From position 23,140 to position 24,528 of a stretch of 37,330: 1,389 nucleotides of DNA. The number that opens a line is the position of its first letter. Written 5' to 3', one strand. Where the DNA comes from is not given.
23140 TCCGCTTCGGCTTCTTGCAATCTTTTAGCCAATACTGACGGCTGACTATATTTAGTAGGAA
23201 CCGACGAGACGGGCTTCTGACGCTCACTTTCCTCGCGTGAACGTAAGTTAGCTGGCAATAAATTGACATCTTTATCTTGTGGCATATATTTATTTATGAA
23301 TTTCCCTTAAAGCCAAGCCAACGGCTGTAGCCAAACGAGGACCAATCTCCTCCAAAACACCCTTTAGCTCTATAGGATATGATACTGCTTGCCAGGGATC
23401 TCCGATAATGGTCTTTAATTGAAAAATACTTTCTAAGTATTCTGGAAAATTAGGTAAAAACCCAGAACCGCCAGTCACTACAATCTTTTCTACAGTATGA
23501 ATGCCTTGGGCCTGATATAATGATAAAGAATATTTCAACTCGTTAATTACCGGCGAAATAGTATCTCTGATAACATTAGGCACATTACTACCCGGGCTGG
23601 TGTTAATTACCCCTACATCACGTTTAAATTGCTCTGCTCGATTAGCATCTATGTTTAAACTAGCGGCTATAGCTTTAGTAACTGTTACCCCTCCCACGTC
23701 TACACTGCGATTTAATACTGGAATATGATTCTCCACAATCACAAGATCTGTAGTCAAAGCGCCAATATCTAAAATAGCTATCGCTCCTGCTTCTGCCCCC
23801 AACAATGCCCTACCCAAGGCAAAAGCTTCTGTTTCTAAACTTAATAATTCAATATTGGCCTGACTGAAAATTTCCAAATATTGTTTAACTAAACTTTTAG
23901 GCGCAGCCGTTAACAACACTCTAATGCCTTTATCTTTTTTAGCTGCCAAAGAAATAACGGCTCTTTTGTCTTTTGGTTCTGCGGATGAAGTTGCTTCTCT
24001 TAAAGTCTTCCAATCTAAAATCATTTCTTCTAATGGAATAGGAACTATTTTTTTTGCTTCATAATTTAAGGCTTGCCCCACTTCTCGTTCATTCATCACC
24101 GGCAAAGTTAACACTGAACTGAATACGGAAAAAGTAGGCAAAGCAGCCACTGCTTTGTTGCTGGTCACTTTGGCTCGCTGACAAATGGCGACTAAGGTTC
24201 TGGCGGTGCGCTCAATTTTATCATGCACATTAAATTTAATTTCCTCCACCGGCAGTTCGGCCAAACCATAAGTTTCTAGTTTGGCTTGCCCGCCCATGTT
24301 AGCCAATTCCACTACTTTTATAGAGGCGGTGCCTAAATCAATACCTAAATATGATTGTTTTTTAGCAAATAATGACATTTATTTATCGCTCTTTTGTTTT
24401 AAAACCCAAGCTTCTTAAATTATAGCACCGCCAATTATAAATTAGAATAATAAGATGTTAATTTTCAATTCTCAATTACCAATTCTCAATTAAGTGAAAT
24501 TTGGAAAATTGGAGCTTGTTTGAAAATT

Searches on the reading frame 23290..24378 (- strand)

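Call 19: search_protein_families(library=ncbifam, proteins=[window:23290-24378:-], max_evalue=0.00001)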
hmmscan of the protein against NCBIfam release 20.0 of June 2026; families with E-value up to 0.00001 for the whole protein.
window:23290-24378:- (362 aa): 6 families
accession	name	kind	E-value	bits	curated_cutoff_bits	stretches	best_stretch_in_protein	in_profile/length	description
TIGR01175.1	pilM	subfamily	4.9e-49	167.2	133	1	6-360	1-348/348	type IV pilus assembly protein PilM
NF045709.1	Amuc_1101_fam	equivalog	1.3e-29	103.6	650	1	5-361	2-351/608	Amuc_1101 family PilM-like pilus complex protein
TIGR01174.1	ftsA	equivalog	1.2e-16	60.7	175.85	1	157-356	153-369/371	cell division protein FtsA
NF011660.0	PRK15080.1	equivalog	2.2e-11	43.5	182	1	168-324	114-256/277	ethanolamine utilization protein EutJ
NF010539.0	PRK13927.1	subfamily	9.8e-07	28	293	0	182-258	135-217/339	rod shape-determining protein MreB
TIGR02529.1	EutJ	subfamily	9.9e-07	28.5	152.1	1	165-324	78-223/239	ethanolamine utilization protein EutJ family protein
